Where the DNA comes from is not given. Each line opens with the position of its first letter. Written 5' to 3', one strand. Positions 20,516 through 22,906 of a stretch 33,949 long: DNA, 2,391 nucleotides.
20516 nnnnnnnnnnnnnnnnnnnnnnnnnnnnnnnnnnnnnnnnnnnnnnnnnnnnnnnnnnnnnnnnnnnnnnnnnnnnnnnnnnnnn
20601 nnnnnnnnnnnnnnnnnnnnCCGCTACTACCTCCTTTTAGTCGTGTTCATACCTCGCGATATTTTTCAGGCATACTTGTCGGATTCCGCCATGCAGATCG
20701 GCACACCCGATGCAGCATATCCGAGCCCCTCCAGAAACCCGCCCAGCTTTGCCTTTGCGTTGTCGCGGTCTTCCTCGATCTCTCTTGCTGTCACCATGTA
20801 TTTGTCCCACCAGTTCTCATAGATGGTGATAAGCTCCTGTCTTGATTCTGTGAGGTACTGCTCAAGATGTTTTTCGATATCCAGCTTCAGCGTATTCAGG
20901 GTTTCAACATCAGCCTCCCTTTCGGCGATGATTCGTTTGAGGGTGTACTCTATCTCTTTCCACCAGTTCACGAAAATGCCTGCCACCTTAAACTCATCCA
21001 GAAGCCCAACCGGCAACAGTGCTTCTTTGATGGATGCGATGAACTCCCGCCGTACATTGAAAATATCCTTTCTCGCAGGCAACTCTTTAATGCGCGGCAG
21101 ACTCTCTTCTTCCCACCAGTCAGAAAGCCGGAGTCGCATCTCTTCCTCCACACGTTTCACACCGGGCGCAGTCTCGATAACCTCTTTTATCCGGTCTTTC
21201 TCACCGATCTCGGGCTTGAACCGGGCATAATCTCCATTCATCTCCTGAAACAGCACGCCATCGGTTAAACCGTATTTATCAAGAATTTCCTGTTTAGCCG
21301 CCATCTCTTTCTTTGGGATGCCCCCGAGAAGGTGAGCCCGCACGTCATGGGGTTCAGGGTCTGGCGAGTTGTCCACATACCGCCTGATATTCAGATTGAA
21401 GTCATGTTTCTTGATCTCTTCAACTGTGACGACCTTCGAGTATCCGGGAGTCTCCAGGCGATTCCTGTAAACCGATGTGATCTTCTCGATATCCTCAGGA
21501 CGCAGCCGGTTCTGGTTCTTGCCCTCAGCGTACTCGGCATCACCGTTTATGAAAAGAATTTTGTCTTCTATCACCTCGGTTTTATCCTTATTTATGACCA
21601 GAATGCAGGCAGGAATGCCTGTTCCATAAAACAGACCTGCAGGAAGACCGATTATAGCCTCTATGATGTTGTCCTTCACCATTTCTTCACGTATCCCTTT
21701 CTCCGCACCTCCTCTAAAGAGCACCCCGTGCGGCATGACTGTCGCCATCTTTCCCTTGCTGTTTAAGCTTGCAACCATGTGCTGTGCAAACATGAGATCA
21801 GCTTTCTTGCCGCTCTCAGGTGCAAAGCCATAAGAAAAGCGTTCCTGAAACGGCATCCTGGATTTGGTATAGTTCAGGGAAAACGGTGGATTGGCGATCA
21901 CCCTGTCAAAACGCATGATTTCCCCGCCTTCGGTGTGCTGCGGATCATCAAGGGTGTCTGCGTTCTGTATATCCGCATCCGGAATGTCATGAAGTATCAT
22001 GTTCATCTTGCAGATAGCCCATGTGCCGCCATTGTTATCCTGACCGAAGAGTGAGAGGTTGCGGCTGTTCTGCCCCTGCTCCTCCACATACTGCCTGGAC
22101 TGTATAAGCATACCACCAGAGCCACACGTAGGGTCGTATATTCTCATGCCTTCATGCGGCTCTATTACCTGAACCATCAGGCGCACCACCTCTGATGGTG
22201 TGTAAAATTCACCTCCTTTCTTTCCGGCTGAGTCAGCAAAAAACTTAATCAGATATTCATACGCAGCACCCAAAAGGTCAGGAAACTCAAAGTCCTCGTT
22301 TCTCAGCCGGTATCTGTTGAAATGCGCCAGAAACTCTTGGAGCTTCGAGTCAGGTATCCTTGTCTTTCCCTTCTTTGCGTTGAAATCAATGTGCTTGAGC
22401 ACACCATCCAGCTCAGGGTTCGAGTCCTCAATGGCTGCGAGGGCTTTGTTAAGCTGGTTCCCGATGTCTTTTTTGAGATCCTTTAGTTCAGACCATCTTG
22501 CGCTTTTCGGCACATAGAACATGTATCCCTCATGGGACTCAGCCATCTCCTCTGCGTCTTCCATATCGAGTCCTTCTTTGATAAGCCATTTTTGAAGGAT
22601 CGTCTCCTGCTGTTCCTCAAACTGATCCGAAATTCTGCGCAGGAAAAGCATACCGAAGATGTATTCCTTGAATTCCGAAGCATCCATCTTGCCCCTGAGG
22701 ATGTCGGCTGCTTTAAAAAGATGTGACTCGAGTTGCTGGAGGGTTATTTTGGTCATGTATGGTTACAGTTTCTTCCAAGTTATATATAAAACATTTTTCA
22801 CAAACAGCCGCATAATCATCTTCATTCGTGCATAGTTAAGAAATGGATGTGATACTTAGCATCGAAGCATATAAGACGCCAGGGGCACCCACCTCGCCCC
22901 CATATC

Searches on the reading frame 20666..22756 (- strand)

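Call 64: search_protein_families(library=pfam, proteins=[window:20666-22756:-], max_evalue=0.001)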
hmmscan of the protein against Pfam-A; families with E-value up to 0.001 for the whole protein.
window:20666-22756:- (696 aa): 4 families
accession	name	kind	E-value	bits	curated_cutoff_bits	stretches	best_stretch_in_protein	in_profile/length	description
PF02384.22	N6_Mtase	-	5.9e-108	361.3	20.4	1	160-464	4-306/311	N-6 DNA Methylase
PF12161.14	HsdM_N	-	4.7e-32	111.9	24.5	1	9-146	1-135/135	HsdM N-terminal domain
PF07669.17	Eco57I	-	1.6e-07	32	25.3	1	259-370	52-164/171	Eco57I restriction-modification methylase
PF01170.24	UPF0020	-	0.00022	21.4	22.3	1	192-294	18-133/197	RMKL-like, methyltransferase domain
